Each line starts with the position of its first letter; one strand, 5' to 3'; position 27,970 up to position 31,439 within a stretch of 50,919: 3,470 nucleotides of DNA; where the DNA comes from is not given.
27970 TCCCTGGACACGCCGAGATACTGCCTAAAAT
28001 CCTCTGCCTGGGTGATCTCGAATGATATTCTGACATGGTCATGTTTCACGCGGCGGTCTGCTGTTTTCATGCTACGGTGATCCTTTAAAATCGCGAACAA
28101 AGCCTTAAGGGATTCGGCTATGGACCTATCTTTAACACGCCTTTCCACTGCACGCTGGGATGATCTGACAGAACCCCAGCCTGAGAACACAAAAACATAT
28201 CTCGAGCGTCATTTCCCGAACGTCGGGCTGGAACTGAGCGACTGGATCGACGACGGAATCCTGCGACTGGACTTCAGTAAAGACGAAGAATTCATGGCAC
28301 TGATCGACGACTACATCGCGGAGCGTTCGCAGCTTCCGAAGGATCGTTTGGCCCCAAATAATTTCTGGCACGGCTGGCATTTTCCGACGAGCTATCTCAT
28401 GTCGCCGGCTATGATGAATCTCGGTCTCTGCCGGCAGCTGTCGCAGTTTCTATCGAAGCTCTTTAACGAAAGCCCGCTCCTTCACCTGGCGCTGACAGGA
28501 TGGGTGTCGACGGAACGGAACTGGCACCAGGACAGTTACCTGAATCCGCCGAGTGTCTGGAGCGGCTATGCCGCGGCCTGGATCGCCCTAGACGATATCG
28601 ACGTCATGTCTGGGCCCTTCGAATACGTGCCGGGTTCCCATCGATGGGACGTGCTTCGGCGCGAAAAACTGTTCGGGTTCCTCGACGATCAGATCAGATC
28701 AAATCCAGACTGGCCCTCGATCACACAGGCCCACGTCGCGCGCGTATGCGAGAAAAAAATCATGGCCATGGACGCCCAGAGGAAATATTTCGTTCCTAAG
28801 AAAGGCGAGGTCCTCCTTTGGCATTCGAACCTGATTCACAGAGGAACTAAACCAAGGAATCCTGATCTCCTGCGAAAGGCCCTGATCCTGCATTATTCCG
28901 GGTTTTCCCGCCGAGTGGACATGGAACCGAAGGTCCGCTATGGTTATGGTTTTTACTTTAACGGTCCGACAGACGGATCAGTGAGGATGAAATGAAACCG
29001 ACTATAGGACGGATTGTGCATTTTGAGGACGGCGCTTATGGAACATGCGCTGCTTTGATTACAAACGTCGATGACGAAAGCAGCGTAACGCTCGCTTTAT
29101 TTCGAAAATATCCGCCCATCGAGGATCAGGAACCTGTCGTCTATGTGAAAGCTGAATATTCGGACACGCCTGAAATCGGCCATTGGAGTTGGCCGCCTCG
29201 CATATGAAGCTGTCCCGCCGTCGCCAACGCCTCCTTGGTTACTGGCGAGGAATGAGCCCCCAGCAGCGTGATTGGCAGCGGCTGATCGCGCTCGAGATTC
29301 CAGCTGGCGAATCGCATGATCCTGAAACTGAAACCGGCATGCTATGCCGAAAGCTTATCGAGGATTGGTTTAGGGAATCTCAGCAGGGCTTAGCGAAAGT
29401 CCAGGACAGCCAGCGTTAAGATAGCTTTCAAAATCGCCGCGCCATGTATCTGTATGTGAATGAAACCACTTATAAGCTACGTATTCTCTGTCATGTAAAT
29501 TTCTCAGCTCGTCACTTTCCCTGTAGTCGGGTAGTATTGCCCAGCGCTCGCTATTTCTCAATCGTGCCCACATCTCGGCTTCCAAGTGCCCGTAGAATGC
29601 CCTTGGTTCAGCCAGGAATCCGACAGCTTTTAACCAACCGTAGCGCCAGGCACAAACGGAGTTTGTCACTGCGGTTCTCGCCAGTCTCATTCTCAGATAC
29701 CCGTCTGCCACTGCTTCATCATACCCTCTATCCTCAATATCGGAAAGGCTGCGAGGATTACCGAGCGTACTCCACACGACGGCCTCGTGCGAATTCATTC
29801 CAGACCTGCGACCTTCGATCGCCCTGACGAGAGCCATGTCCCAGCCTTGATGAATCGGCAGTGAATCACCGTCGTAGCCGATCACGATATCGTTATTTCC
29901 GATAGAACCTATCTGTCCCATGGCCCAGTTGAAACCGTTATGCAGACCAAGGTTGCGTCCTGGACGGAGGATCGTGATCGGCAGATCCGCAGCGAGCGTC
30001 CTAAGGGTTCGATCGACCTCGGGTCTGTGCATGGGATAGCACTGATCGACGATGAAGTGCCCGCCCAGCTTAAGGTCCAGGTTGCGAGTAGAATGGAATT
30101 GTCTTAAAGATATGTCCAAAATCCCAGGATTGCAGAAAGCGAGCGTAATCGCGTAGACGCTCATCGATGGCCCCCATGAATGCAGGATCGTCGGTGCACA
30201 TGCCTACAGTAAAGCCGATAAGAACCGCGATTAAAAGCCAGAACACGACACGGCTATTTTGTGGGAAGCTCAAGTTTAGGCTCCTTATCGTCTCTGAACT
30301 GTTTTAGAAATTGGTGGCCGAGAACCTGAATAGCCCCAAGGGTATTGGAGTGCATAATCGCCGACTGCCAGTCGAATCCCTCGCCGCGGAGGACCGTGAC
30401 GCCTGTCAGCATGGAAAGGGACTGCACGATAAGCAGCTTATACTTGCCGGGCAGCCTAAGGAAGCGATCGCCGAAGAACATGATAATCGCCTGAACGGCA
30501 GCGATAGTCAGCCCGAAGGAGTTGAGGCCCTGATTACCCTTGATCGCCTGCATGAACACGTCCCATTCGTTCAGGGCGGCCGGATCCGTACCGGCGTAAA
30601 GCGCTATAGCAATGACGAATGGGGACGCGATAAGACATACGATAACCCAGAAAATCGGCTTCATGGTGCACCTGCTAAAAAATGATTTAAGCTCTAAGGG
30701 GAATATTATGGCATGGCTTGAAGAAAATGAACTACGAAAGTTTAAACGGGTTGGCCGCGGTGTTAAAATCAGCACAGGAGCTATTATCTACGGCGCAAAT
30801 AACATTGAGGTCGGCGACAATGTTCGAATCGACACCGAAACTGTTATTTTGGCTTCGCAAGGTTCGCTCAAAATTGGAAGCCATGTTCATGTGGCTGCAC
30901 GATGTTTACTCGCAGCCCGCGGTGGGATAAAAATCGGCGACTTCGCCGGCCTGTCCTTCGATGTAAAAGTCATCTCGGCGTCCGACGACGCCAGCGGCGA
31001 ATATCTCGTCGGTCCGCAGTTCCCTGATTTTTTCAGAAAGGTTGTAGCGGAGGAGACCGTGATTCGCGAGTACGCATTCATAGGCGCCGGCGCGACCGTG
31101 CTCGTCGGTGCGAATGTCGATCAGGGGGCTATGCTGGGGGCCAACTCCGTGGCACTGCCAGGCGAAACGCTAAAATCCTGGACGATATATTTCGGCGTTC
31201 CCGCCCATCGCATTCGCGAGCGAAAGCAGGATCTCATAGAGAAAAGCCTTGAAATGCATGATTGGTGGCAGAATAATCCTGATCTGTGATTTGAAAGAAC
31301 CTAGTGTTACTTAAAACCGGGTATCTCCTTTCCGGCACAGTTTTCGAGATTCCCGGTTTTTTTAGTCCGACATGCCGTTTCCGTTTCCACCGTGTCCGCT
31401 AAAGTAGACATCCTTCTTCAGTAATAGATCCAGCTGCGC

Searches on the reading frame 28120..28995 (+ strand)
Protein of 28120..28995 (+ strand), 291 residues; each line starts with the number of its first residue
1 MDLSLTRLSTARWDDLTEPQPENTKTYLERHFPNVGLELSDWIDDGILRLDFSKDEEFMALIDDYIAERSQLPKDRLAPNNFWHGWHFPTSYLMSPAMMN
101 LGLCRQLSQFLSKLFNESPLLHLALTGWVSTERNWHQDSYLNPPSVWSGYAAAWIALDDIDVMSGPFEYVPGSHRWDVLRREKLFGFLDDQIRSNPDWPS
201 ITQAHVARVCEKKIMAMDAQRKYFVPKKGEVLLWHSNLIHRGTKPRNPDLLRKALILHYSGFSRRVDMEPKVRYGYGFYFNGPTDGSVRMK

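Call 56: search_protein_families(library=pfam, proteins=[window:28120-28995:+], max_evalue=0.01)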
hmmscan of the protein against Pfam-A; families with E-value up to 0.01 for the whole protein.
window:28120-28995:+ (291 aa): 1 family
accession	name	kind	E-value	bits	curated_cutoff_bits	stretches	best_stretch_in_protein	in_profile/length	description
PF05721.19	PhyH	-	6.3e-16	59.7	22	1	133-252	109-211/213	Phytanoyl-CoA dioxygenase (PhyH)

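Call 57: search_protein_families(library=phrogs, proteins=[window:28120-28995:+], max_evalue=0.01)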
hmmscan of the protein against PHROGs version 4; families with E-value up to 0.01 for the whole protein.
window:28120-28995:+ (291 aa): 0 families

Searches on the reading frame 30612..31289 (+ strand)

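Call 56: search_protein_families(library=pfam, proteins=[window:30612-31289:+], max_evalue=0.01)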
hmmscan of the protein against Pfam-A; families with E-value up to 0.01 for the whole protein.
window:30612-31289:+ (225 aa): 2 families
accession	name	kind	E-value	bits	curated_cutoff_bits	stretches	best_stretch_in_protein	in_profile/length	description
PF00132.30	Hexapep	-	4.3e-06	26.6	27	0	149-180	2-33/36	Bacterial transferase hexapeptide (six repeats)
PF25084.1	LbH_EIF2B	-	0.00028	21.3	54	0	47-103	41-96/105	EIF2B subunit epsilon LbH domain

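Call 57: search_protein_families(library=phrogs, proteins=[window:30612-31289:+], max_evalue=0.01)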
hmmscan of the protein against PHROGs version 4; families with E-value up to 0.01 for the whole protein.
window:30612-31289:+ (225 aa): 3 families
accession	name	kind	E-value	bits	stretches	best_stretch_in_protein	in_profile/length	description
phrog_16087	-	unknown function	1.9e-11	44.7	1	147-222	116-189/217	-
phrog_5353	-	unknown function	2.9e-06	28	1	46-180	46-166/256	-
phrog_2154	-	unknown function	9e-06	26.3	1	46-110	82-150/185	-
